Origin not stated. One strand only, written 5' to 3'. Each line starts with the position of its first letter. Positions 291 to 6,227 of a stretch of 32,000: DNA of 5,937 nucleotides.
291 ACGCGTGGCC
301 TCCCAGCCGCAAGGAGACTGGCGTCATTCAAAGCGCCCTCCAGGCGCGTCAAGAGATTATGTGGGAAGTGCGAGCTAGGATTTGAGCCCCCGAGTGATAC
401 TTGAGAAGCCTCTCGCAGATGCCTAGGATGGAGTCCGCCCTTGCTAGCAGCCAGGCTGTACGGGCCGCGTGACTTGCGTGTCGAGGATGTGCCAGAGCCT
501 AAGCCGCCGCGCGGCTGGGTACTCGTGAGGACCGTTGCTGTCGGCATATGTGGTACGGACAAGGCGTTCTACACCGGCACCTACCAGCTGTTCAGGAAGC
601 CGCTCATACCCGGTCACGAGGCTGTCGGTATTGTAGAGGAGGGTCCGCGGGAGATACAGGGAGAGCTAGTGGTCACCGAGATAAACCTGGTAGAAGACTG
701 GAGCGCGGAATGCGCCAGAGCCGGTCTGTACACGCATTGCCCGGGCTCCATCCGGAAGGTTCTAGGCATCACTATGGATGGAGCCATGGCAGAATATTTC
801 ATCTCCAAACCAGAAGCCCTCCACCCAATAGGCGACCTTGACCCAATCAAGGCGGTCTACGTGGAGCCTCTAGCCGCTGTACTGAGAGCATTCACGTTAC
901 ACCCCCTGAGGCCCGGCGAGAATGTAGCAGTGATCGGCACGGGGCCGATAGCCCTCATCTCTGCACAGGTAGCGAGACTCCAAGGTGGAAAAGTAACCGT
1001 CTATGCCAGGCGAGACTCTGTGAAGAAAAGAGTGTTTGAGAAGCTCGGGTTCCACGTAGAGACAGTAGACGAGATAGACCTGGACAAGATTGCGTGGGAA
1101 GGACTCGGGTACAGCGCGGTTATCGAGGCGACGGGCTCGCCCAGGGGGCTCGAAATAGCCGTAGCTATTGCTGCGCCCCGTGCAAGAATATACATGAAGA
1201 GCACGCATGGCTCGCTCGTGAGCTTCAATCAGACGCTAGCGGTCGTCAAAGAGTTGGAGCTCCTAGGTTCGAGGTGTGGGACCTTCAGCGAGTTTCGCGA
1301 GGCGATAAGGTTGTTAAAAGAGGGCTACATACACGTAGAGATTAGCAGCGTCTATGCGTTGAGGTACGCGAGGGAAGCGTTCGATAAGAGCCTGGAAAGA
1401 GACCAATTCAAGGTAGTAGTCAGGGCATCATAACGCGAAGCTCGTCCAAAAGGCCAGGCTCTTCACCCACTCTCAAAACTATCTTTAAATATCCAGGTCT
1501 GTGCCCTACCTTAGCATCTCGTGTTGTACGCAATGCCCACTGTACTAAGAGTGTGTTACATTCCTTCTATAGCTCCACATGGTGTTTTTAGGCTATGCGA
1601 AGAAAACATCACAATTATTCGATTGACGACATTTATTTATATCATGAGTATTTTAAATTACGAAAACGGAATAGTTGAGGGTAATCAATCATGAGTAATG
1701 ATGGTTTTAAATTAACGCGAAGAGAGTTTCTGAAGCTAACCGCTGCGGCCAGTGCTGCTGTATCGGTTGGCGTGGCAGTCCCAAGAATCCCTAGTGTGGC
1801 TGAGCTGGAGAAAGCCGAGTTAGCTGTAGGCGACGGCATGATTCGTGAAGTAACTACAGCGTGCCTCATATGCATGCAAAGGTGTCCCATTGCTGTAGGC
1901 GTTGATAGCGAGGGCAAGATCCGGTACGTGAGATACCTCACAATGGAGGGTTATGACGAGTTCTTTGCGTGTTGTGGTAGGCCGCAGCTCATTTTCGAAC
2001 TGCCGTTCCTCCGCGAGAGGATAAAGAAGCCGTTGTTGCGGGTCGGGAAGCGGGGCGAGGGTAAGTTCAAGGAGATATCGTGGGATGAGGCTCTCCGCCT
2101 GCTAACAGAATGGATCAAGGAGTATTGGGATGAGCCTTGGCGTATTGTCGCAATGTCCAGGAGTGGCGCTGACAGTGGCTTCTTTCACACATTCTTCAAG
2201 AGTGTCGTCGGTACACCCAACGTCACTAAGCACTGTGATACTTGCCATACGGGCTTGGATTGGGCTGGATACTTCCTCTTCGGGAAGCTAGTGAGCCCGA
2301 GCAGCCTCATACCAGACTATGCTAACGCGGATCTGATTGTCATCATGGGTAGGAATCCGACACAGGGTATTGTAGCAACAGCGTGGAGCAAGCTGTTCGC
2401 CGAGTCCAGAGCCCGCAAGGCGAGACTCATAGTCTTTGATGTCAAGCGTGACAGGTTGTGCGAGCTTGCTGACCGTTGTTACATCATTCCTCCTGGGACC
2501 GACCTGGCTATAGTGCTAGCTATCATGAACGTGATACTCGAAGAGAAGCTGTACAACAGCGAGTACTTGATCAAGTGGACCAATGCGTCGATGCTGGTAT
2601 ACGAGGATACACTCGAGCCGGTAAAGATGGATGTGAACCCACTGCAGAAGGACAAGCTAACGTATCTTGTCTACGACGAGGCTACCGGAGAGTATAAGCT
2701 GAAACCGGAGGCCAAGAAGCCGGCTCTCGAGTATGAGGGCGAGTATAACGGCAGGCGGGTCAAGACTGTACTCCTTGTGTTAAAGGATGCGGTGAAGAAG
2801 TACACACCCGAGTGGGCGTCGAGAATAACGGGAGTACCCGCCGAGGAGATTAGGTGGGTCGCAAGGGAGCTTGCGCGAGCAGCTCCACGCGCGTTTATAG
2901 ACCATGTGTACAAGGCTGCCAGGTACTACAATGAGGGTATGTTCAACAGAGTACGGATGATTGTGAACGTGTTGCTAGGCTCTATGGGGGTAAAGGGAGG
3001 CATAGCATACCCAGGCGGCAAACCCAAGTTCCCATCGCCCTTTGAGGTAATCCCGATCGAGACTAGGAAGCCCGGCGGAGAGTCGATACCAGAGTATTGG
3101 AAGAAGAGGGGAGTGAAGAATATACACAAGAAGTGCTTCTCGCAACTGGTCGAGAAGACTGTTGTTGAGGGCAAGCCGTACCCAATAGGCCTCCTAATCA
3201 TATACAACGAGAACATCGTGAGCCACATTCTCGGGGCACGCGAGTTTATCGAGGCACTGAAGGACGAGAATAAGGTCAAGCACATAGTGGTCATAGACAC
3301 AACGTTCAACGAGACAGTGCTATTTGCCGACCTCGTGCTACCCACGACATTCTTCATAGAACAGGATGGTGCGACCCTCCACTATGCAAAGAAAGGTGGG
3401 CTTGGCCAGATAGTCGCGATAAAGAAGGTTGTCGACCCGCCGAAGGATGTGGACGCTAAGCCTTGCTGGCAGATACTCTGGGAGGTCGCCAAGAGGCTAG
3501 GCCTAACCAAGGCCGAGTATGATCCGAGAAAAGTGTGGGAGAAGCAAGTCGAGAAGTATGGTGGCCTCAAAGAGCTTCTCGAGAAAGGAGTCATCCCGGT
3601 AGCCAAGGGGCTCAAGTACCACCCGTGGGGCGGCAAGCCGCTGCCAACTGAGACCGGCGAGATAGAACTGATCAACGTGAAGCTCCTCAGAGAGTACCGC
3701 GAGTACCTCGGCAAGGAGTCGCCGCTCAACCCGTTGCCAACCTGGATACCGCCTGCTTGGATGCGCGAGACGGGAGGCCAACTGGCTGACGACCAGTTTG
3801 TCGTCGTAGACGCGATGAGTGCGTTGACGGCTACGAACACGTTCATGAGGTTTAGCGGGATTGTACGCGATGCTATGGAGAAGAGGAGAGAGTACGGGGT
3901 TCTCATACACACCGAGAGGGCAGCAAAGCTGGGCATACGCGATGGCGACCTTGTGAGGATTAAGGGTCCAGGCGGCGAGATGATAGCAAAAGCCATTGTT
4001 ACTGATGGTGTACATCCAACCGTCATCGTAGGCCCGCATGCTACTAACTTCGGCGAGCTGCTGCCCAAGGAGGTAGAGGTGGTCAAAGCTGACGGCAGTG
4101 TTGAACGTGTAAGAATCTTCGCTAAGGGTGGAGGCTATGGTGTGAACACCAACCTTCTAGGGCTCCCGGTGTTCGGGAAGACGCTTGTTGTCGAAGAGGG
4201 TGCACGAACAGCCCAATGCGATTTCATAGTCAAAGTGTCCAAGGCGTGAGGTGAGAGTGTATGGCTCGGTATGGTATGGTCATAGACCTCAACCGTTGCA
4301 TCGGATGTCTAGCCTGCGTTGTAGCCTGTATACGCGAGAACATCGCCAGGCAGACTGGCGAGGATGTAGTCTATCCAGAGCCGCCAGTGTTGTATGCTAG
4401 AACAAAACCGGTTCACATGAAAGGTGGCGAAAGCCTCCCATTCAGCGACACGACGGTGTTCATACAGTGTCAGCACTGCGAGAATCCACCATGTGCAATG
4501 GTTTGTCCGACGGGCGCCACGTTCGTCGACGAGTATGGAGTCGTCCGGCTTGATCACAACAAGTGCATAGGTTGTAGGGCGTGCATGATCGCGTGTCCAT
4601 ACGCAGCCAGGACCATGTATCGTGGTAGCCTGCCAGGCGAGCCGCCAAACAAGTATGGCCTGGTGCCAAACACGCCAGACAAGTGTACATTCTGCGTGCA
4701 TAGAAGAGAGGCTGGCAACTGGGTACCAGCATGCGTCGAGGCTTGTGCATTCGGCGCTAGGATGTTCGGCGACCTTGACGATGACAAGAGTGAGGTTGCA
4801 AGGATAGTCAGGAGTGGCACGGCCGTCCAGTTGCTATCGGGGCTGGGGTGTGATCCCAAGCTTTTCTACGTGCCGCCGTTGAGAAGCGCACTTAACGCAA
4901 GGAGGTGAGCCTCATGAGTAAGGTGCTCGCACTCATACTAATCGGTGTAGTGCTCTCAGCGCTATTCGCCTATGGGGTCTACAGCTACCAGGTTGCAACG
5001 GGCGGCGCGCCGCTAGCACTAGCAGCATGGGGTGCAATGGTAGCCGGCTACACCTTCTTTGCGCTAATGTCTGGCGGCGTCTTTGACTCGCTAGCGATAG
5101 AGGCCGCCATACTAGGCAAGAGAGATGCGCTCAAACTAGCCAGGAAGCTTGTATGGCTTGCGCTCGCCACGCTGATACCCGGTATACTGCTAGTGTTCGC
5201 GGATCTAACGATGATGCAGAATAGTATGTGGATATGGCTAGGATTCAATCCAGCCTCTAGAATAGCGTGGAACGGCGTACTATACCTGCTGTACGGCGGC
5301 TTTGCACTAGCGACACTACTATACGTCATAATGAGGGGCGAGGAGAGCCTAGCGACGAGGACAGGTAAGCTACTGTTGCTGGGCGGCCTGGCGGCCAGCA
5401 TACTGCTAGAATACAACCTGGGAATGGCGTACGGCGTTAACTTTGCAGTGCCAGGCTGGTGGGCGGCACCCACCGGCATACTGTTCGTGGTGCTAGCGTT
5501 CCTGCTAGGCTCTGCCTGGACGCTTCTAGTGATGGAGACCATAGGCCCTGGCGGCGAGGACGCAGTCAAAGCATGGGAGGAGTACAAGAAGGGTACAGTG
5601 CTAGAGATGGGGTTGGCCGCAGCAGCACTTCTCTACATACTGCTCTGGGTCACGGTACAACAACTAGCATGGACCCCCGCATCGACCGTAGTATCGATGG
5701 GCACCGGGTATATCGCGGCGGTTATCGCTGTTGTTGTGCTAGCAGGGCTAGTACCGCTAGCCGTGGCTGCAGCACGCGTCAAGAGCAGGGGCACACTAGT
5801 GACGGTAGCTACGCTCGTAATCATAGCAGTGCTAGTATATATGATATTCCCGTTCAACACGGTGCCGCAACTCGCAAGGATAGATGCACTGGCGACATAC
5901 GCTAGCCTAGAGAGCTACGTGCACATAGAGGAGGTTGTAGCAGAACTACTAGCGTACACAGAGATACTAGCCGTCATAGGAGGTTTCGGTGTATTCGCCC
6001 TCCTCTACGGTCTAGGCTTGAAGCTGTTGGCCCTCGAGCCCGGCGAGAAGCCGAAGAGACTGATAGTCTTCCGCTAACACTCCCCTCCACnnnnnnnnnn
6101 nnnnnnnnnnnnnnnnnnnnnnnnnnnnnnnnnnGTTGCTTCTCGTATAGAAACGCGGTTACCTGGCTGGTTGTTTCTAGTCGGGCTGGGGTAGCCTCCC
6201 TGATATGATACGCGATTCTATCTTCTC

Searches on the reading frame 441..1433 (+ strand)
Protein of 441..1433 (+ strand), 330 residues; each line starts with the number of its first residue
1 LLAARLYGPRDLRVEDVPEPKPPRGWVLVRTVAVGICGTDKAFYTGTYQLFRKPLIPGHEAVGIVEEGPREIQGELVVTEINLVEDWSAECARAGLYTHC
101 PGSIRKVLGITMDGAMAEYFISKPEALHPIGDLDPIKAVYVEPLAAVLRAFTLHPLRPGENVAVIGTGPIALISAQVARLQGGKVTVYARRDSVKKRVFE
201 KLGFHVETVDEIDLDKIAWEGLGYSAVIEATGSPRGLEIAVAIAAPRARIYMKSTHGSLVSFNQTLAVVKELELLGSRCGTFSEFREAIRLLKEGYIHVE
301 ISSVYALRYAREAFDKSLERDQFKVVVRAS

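Call 14: search_protein_families(library=pfam, proteins=[window:441-1433:+], max_evalue=0.0001)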
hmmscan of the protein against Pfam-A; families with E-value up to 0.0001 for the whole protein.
window:441-1433:+ (330 aa): 3 families
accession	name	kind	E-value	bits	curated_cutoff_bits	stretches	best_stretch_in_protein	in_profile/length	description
PF08240.17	ADH_N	-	5.1e-18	65.7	23.5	1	24-131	2-103/104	Alcohol dehydrogenase GroES-like domain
PF00107.32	ADH_zinc_N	-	9.8e-12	45.4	31.8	1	169-293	1-128/129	Zinc-binding dehydrogenase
PF16912.11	Glu_dehyd_C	-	1.9e-07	31.3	34.9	1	160-327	32-209/211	Glucose dehydrogenase C-terminus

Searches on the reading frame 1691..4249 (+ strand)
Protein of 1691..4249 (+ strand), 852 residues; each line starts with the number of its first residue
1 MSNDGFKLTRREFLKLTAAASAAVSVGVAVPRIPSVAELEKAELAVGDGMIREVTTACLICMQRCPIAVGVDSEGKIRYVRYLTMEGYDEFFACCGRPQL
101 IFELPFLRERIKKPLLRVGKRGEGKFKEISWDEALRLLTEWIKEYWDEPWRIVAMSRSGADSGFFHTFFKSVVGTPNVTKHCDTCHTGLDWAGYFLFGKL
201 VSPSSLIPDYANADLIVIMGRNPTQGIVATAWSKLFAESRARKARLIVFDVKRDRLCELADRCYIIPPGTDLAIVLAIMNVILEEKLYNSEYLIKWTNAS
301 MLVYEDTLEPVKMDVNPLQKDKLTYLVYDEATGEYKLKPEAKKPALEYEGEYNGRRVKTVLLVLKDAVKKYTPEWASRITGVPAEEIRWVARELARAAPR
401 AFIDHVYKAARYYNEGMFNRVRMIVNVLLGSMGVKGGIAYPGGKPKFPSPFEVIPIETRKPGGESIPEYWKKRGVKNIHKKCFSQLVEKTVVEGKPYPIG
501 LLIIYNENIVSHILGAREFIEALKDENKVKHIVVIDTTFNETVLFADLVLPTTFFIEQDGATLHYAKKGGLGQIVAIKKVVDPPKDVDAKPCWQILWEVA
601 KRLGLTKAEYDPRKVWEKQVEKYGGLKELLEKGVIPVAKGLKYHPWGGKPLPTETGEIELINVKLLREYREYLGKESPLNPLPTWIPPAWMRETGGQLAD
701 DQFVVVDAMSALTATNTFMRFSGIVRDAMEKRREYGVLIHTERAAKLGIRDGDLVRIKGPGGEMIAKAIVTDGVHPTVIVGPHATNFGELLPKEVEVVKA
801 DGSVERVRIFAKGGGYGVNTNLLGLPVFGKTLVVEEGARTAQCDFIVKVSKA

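Call 14: search_protein_families(library=pfam, proteins=[window:1691-4249:+], max_evalue=0.0001)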
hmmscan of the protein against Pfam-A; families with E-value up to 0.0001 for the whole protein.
window:1691-4249:+ (852 aa): 2 families
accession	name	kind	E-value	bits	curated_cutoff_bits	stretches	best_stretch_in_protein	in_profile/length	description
PF00384.28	Molybdopterin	-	5.3e-28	98.5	24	1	110-602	1-353/353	Molybdopterin oxidoreductase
PF01568.27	Molydop_binding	-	6.8e-12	45.8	26.8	1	730-786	27-81/110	Molydopterin dinucleotide binding domain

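Call 52: search_protein_families(library=ncbifam, proteins=[window:1691-4249:+], max_evalue=0.001)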
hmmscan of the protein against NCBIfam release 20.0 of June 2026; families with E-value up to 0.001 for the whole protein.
window:1691-4249:+ (852 aa): 25 families
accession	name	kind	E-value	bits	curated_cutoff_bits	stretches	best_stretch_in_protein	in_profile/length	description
NF012032.0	PRK15488.1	equivalog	5.9e-80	269.2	694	2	7-298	2-282/759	thiosulfate reductase PhsA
TIGR01591.1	Fdh-alpha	equivalog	3.6e-56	190.6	666.25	3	56-298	1-239/672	formate dehydrogenase subunit alpha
TIGR02166.1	dmsA_ynfE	subfamily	1e-54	185.8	777.7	1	8-780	1-747/794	DMSO/selenate family reductase complex A subunit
TIGR03479.1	DMSO_red_II_alp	subfamily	3.9e-48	164.2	984.75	2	108-439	118-465/913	molybdopterin-dependent oxidoreductase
NF041885.1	selenate_YnfE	exception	4.3e-40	137.3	1675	2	358-778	325-754/805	selenate/tellurate reductase subunit YnfE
NF041884.1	selenate_YnfF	exception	7.1e-39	133.3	1650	2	8-297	1-299/798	selenate/tellurate reductase subunit YnfF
NF011566.1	PRK14990.1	exception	1.3e-38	132.6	1600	2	353-608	334-582/814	dimethylsulfoxide reductase subunit A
TIGR00509.1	bisC_fam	subfamily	5e-35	120.9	1017.55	3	363-610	271-516/772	molybdopterin guanine dinucleotide-containing S/N-oxide reductase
TIGR01553.1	formate-DH-alph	equivalog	7.7e-34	116.6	814.2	1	8-437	2-438/1009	formate dehydrogenase-N subunit alpha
NF011567.1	PRK14991.1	equivalog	2.9e-32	111.4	1750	3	158-444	231-542/1022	tetrathionate reductase subunit TtrA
NF041714.1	arsenate_red_ArrA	equivalog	8.5e-31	106.9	1600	2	7-292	2-291/848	arsenate respiratory reductase molybdopterin-containing subunit ArrA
NF010055.0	PRK13532.1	equivalog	5.5e-26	91.1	904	1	7-422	2-381/830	nitrate reductase catalytic subunit NapA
NF042978.1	EthbenzDh_ebdA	equivalog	9.6e-24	83.2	2000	1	108-440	140-480/977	ethylbenzene dehydrogenase subunit alpha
NF047855.1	AssmNtatRedNasC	equivalog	2.6e-22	78.9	1100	2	55-302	22-268/708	assimilatory nitrate reductase catalytic subunit NasC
NF011682.0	PRK15102.1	equivalog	4.9e-22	77.8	909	2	527-607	496-572/829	trimethylamine-N-oxide reductase TorA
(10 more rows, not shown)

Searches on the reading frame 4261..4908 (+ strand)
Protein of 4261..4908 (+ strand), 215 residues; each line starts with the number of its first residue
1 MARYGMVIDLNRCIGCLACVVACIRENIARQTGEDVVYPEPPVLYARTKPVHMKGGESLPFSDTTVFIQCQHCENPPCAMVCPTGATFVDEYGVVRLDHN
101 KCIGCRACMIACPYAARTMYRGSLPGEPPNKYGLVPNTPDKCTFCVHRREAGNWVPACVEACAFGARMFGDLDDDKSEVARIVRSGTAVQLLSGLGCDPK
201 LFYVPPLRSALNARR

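Call 14: search_protein_families(library=pfam, proteins=[window:4261-4908:+], max_evalue=0.0001)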
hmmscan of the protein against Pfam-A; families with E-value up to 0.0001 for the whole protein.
window:4261-4908:+ (215 aa): 9 families
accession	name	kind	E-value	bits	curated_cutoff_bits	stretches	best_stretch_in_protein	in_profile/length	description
PF13247.11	Fer4_11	-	3.7e-16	59.6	26.2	2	69-117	9-59/100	4Fe-4S dicluster domain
PF12838.12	Fer4_7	-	9.9e-14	52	27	2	101-166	1-52/52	4Fe-4S dicluster domain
PF00037.32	Fer4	-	7.3e-11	41.9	21.1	1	97-117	3-23/24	4Fe-4S binding domain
PF12837.12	Fer4_6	-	1.2e-10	41.2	25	1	96-116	3-23/24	4Fe-4S binding domain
PF12797.12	Fer4_2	-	1.8e-09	37.4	24.5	2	94-114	2-22/22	4Fe-4S binding domain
PF13237.11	Fer4_10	-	3.5e-09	36.9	25.5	1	95-162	2-52/53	4Fe-4S dicluster domain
PF13187.11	Fer4_9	-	6.5e-09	36.1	27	0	101-163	1-48/52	4Fe-4S dicluster domain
PF13183.11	Fer4_8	-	1.3e-06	29.3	27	0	10-85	2-67/68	4Fe-4S dicluster domain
PF12798.12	Fer4_3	-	3.4e-05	24.8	27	0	102-116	1-15/15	4Fe-4S binding domain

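Call 52: search_protein_families(library=ncbifam, proteins=[window:4261-4908:+], max_evalue=0.001)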
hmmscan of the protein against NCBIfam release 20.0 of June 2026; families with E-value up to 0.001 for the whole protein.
window:4261-4908:+ (215 aa): 46 families (the best 25 are shown)
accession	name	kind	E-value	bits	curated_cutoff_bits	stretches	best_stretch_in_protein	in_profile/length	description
NF045797.1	DsrO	equivalog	2.7e-49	167.7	200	1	2-204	42-234/235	sulfate reduction electron transfer complex DsrMKJOP subunit DsrO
NF011569.0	PRK14993.1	equivalog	2.3e-39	135.3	416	1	2-204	42-222/244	tetrathionate reductase subunit TtrB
TIGR03149.1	cyt_nit_nrfC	equivalog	3.3e-38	131.3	377.6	1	2-207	37-219/225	cytochrome c nitrite reductase Fe-S protein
NF041715.1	arsenate_red_ArrB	equivalog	2.4e-37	128.7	450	2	3-119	2-106/233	arsenate respiratory reductase iron-sulfur subunit ArrB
NF041782.1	mnquin_red_QrcC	equivalog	4.7e-33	114.8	400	1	4-204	1-225/239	menaquinone reductase iron-sulfur cluster-binding subunit QrcC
TIGR03478.1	DMSO_red_II_bet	subfamily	5.3e-29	101.2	480.7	2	69-209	130-258/321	DMSO reductase family type II enzyme, iron-sulfur subunit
TIGR02951.1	DMSO_dmsB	equivalog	1.1e-26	93.8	214.1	1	3-177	1-158/161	DMSO/selenate family reductase complex B subunit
NF008134.0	PRK10882.1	equivalog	2.1e-25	89.5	263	1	5-181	40-217/329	hydrogenase 2 operon protein HybA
NF042979.1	EthbenzDh_ebdB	equivalog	1.5e-24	86.5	740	2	69-207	152-278/354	ethylbenzene dehydrogenase subunit beta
TIGR01582.1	FDH-beta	equivalog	5.5e-22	78.2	334.7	1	6-183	24-193/283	formate dehydrogenase subunit beta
NF009408.0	PRK12769.1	equivalog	1.8e-21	76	1003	1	6-166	5-141/659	formate-dependent uric acid utilization protein AegA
NF045715.1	sulf_resp_HmcB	equivalog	2.6e-21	76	420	1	4-174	37-200/307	sulfate respiration complex iron-sulfur protein HmcB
NF038355.1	FDH3_beta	equivalog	6.3e-21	75.2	240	1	4-147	3-123/180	formate dehydrogenase FDH3 subunit beta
NF007658.0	PRK10330.1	equivalog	5.1e-20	71.7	260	1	6-170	5-155/181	electron transport protein HydN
TIGR01660.1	narH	equivalog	1.7e-17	63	524.05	1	70-184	183-284/492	nitrate reductase subunit beta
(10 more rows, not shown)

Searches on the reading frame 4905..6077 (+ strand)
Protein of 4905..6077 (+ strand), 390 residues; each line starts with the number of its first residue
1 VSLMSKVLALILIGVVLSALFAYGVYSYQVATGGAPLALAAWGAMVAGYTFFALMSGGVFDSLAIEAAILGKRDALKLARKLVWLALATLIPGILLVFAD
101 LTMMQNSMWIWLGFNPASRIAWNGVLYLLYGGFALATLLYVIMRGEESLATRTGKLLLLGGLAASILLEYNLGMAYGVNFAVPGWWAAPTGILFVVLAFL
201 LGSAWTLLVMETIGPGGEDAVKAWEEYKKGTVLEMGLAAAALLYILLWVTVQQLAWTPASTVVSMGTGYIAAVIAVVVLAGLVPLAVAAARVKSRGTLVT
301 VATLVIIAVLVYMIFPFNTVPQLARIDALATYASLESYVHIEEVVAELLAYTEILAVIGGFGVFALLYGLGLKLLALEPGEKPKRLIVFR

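Call 14: search_protein_families(library=pfam, proteins=[window:4905-6077:+], max_evalue=0.0001)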
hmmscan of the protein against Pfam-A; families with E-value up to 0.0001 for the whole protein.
window:4905-6077:+ (390 aa): 1 family
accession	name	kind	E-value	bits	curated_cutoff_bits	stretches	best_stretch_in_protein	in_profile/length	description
PF03916.19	NrfD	-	1.8e-09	38.1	25.8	1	41-314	10-302/313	Polysulphide reductase, NrfD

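Call 52: search_protein_families(library=ncbifam, proteins=[window:4905-6077:+], max_evalue=0.001)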
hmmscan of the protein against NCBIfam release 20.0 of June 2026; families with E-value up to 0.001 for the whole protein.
window:4905-6077:+ (390 aa): 0 families
